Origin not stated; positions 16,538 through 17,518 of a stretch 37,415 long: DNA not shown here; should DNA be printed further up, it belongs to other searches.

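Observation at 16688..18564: Pentapeptide-repeat gene built from ~23 near-identical 15-bp DNA units and coupled to a DNA methyltransferase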

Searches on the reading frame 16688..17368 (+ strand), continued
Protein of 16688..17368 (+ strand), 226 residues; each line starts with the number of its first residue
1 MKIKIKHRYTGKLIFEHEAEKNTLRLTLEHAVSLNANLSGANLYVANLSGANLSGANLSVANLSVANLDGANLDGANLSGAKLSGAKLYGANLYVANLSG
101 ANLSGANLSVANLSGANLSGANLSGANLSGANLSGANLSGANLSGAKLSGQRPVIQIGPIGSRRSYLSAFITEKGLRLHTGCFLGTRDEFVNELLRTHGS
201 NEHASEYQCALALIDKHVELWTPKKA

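Call 41: predict_structure(alignment_id=A1)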
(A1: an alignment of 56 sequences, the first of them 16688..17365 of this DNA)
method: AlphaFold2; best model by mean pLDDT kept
length: 226 residues; sequences in the alignment: 56
mean_pLDDT: 94.5   pTM: 0.84
mean pLDDT of the five models: 94.5, 94.3, 93.2, 93.0, 92.1
residues with pLDDT >= 90: 193; 70-90: 31; 50-70: 2; < 50: 0
segments of 3 or more residues with pLDDT < 50: none
pLDDT, mean of each block of 10 residues (from residue 1): 97 98 98 98 98 99 99 99 98 98 96 97 91 91 88 90 88 92 91 92 94 96 77
secondary structure, 60 per line:
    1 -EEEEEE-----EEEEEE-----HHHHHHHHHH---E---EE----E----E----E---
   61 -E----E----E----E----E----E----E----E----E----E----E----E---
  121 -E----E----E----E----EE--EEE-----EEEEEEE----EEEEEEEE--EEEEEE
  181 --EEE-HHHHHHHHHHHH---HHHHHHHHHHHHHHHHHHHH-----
elements in order: E2-7 E13-18 H24-33 E146-148 E154-160 E165-172 E175-180 E183-185 H187-198 H202-221

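Call 45: fold_search(model_id=the predicted structure, library=pdb)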
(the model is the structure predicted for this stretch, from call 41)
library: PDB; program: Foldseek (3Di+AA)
matches with E <= 10: 189; with E <= 0.001: 50
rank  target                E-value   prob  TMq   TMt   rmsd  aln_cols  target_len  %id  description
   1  2j8k                  2.2e-10  1.00  0.33  0.41   6.6       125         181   50  Structure of the fusion of NP275 and NP276, pentapeptide repeat proteins from Nostoc punctiforme (released 2006-12-07)
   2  4yei_A                8.8e-10  1.00  0.47  0.49   4.2       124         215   59  Beta1mut synthetic solenoid protein (released 2016-03-09)
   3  4yc5                  8.8e-10  1.00  0.29  0.31   7.1       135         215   51  Beta1 synthetic solenoid protein (released 2016-03-09)
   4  5dqa_C                1.7e-09  1.00  0.22  0.24  11.2       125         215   54  t3284 loop variant of beta1 (released 2016-08-31)
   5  4ycq                  2.4e-09  1.00  0.19  0.22  10.2       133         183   51  Beta1 synthetic solenoid protein (released 2016-03-09)
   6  5dqa_A                3.0e-09  1.00  0.35  0.37   5.4       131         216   51  t3284 loop variant of beta1 (released 2016-08-31)
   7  5di5                  3.6e-09  1.00  0.19  0.22  11.3       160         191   42  beta1 t801 loop variant in P3221 (released 2016-08-31)
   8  3du1                  4.0e-09  1.00  0.32  0.31   9.0       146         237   40  The 2.0 Angstrom Resolution Crystal Structure of HetL, a Pentapeptide Repeat Protein involved in Heterocyst Differentiat (released 2008-11-11)
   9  5dns_A                1.2e-08  1.00  0.23  0.24   9.0       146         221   48  t1428 loop variant in P3221 (released 2016-09-28)
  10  4yfo                  1.5e-08  1.00  0.27  0.26  11.8       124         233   55  beta1_ex1 (released 2016-03-16)
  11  5dns_B                4.5e-08  1.00  0.23  0.26   9.0       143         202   48  t1428 loop variant in P3221 (released 2016-09-28)
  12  5dra                  9.0e-08  1.00  0.48  0.57   1.8       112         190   62  t3284 loop variant of beta1 (released 2016-08-31)
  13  5dn0                  1.2e-07  1.00  0.42  0.43   4.2       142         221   48  t1555 loop variant (released 2016-08-31)
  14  3n90                  9.0e-07  1.00  0.28  0.42   6.2        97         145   39  The 1.7 Angstrom resolution crystal structure of AT2G44920, a pentapeptide repeat protein from Arabidopsis thaliana thyl (released 2011-06-29)
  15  2g0y                  9.5e-07  1.00  0.42  0.71   0.8        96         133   32  Crystal Structure of a Lumenal Pentapeptide Repeat Protein from Cyanothece sp 51142 at 2.3 Angstrom Resolution. Tetragon (released 2006-11-07)
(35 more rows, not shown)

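Call 52: search_protein_families(library=phrogs, alignment_id=A3, max_evalue=0.00001)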
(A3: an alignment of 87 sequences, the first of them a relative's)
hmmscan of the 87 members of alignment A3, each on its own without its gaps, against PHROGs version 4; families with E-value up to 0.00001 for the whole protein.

A. member 1, L013:6686-7087:+ (134 aa): 0 families

B. families by the number of members that match (of 87 scanned): 59 families (the first 25 are shown)
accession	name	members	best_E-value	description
phrog_4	-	3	3.3e-16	transcriptional repressor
phrog_8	-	3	9.2e-13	transcriptional regulator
phrog_2967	-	3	8.1e-10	transcriptional regulator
phrog_3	-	3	3e-08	transcriptional repressor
phrog_434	-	2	1.3e-92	RecE-like recombination exonuclease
phrog_148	-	2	6.6e-85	RecT-like ssDNA annealing protein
phrog_114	-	2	8.9e-65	ATP-dependent DNA ligase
phrog_13900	-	2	4.1e-20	minor head protein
phrog_1956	-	2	3.2e-13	-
phrog_2328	-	2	3.6e-12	transcriptional repressor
phrog_19737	-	2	8.3e-08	-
phrog_3037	-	2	1.3e-06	transcriptional repressor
phrog_2443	-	1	2e-68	amidoligase enzyme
phrog_757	-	1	1.3e-66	DNA methyltransferase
phrog_85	-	1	1.4e-66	thymidylate synthase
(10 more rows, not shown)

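Call 64: search_protein_families(library=padloc, proteins=[window:16688-17368:+], max_evalue=0.001)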
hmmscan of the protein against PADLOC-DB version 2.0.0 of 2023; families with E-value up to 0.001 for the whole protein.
window:16688-17368:+ (226 aa): 0 families

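Call 65: search_protein_families(library=ncbifam, proteins=[window:16688-17368:+], max_evalue=0.001)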
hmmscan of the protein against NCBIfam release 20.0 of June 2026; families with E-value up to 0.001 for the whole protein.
window:16688-17368:+ (226 aa): 16 families
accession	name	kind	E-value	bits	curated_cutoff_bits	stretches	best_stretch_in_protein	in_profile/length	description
NF052603.1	penta_Alr5209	equivalog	2.4e-25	88.8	125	2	91-148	18-75/113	Alr5209 family pentapeptide repeat protein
NF011744.0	PRK15197.1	equivalog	5.3e-23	81.6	274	2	76-149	179-252/291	SPI-2 type III secretion system effector PipB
NF047416.1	penta_HetL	equivalog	1.9e-22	79.8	260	1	90-149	57-116/218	heterocyst differentiation pentapeptide repeat protein HetL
NF011743.0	PRK15196.1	equivalog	2.6e-22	79.2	354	1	27-150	147-276/350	type III secretion system effector PipB2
NF000071.4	penta_rpt_QnrA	exception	3.2e-13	50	450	1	37-149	53-165/218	QnrA family quinolone resistance pentapeptide repeat protein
NF000056.3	penta_rpt_QnrS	exception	5.3e-12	45.9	460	2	37-146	53-162/218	QnrS family quinolone resistance pentapeptide repeat protein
NF012152.0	penta_rpt_QnrC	exception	5.4e-12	46.2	500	2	38-145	54-161/221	QnrC family quinolone resistance pentapeptide repeat protein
NF033086.2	penta_rpt_Qnr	equivalog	1.3e-11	44.6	240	1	37-149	47-159/211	Qnr family pentapeptide repeat protein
NF000349.1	mfpA_AE000516.2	equivalog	2.3e-11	43.9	360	2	96-148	97-149/183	pentapeptide repeat protein MfpA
NF038182.1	penta_rpt_SmQnr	exception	3.4e-11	43.4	460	2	71-157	120-206/215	SmQnr family pentapeptide repeat protein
NF000421.1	penta_rpt_QnrVC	exception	1.3e-10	41.6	460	1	36-149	52-165/218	QnrVC family quinolone resistance pentapeptide repeat protein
NF000420.1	penta_rpt_QnrB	exception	5.5e-08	33.1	460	0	100-146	113-159/214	QnrB family quinolone resistance pentapeptide repeat protein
NF033375.2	penta_rpt_QnrE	exception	1e-07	32.2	480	0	101-146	114-159/214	QnrE family quinolone resistance pentapeptide repeat protein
NF000139.2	penta_rpt_QnrD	exception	1.5e-07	31.7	425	1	28-141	86-199/214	QnrD family quinolone resistance pentapeptide repeat protein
NF012151.0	penta_rpt_QnrAS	exception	3.9e-07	30.3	490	1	40-149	56-165/218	QnrAS family quinolone resistance pentapeptide repeat protein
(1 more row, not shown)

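Call 84: search_protein_families(library=pfam, proteins=[P0009, P0089, P0112], max_evalue=0.1)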
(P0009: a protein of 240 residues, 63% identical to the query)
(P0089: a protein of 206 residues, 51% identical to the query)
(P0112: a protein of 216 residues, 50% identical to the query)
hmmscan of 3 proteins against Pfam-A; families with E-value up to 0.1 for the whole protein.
P0009 (240 aa): 4 families
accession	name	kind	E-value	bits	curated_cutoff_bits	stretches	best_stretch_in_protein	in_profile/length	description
PF00805.28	Pentapeptide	-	1.6e-42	143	20.2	3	75-114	1-40/40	Pentapeptide repeats (8 copies)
PF13576.12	Pentapeptide_3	-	3.5e-15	56.4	27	1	90-90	47-47/48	Pentapeptide repeats (9 copies)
PF13599.13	Pentapeptide_4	-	1.4e-14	54.4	38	2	80-143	11-74/78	Pentapeptide repeat region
PF25296.1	Decapeptide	-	3.1e-06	27.4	45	2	42-103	7-68/74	Decapeptide repeat region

P0089 (206 aa): 5 families
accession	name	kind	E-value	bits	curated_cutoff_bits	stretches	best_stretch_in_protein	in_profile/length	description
PF00805.28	Pentapeptide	-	4.1e-18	65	20.2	2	36-75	1-40/40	Pentapeptide repeats (8 copies)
PF25296.1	Decapeptide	-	7.4e-06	26.2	45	1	34-104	3-73/74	Decapeptide repeat region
PF17862.7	AAA_lid_3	-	0.0018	18.2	27.2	0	90-99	11-20/45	AAA+ lid domain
PF13576.12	Pentapeptide_3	-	0.072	13.8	27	0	61-101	4-47/48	Pentapeptide repeats (9 copies)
PF13599.13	Pentapeptide_4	-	0.074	13.6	38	0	53-109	13-69/78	Pentapeptide repeat region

P0112 (216 aa): 4 families
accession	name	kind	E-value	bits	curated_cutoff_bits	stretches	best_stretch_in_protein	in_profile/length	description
PF00805.28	Pentapeptide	-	1.2e-24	85.9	20.2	3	56-94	1-39/40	Pentapeptide repeats (8 copies)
PF25296.1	Decapeptide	-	3.4e-06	27.3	45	1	68-116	12-60/74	Decapeptide repeat region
PF13599.13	Pentapeptide_4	-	0.0009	19.7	38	0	63-120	13-70/78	Pentapeptide repeat region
PF13576.12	Pentapeptide_3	-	0.013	16.1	27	0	37-66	11-42/48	Pentapeptide repeats (9 copies)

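Call 89: list_cluster_members(proteins=[P0019, P0058, P0064, P0009, P0022, P0038, P0080, P0116, P0004, P0053])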
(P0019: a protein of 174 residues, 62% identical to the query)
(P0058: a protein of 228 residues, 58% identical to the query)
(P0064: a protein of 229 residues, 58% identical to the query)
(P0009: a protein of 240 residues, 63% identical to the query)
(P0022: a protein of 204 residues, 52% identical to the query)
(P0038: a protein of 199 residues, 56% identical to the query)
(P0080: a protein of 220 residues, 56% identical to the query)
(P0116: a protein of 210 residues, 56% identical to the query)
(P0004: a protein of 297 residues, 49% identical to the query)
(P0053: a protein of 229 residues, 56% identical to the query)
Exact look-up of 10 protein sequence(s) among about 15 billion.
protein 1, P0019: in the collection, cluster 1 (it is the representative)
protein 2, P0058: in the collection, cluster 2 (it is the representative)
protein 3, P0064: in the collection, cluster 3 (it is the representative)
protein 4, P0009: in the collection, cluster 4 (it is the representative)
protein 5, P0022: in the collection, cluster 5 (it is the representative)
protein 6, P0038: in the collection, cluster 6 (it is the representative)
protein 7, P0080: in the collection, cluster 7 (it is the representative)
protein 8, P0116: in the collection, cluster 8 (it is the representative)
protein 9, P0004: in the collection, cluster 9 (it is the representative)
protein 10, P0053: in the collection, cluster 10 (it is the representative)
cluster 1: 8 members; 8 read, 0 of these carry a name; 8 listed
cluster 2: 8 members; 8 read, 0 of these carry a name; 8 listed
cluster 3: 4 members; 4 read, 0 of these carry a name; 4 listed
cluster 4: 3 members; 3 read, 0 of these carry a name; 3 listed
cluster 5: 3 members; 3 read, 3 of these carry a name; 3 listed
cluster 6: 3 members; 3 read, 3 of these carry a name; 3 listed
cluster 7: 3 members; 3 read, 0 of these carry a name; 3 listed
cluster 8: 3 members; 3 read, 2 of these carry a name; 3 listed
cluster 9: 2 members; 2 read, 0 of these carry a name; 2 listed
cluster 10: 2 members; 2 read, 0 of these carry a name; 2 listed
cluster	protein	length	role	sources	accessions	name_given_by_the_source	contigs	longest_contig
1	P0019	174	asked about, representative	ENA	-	-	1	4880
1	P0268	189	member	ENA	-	-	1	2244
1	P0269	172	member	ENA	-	-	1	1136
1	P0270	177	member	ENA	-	-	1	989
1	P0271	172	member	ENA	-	-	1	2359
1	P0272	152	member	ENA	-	-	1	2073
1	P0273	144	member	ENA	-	-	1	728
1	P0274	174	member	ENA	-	-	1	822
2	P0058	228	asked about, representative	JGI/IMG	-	-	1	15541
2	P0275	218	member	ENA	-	-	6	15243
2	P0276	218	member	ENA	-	-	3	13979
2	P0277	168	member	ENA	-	-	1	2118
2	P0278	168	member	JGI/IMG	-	-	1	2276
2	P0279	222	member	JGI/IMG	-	-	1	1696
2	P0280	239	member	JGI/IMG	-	-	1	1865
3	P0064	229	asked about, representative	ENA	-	-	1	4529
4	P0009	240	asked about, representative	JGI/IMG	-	-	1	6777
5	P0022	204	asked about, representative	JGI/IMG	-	uncharacterized protein YjbI with pentapeptide repeats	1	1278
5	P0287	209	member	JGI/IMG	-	uncharacterized protein YjbI with pentapeptide repeats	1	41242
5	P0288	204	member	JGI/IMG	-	uncharacterized protein YjbI with pentapeptide repeats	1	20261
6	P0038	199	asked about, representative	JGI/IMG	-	uncharacterized protein YjbI with pentapeptide repeats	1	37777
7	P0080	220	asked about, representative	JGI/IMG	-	-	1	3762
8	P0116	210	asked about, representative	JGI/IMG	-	uncharacterized protein YjbI with pentapeptide repeats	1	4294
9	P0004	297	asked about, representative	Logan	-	-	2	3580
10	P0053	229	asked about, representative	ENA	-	-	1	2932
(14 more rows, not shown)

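Call 91: find_encoding_contigs(protein=P0287, flank=5000, max_places=2)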
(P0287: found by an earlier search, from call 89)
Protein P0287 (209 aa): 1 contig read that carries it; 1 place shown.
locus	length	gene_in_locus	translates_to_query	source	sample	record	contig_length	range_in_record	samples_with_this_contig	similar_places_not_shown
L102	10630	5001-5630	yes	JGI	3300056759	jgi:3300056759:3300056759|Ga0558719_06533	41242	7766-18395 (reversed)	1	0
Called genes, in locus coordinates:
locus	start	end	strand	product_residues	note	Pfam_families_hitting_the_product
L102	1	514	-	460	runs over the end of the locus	PF00772:DnaB, PF03796:DnaB_C, PF06745:ATPase (faint), PF13481:AAA_25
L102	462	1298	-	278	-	PF07120:DUF1376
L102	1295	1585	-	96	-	-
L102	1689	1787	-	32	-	-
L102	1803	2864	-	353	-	PF01555:N6_N4_Mtase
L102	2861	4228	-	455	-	PF00270:DEAD (weak), PF00271:Helicase_C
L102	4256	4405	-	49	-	-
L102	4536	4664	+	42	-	-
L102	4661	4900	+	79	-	-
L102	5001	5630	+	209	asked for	PF00805:Pentapeptide, PF13576:Pentapeptide_3 (faint), PF13599:Pentapeptide_4 (faint), PF00805:Pentapeptide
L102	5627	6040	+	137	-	-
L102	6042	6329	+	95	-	-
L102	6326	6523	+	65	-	-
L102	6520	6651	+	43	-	-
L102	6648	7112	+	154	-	-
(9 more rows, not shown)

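Call 92: find_encoding_contigs(protein=P0288, flank=5000, max_places=2)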
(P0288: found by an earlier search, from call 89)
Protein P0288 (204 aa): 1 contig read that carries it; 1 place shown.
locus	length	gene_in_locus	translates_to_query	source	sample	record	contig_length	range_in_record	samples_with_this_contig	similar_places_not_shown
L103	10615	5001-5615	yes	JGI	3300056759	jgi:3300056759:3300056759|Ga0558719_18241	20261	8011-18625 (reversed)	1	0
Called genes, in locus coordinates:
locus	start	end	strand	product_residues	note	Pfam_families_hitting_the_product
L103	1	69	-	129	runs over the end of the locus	-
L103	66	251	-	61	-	-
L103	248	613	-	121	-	-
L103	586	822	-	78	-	-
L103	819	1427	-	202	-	PF04480:DUF559, PF18741:MTES_1575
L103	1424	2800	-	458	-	PF00772:DnaB, PF03796:DnaB_C, PF06745:ATPase (faint), PF13481:AAA_25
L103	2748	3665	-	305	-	PF07120:DUF1376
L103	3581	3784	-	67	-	-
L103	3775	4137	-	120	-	-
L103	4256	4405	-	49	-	-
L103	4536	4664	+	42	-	-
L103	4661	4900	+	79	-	-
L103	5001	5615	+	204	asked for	PF00805:Pentapeptide, PF13576:Pentapeptide_3 (faint), PF00805:Pentapeptide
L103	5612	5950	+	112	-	-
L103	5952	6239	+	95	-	-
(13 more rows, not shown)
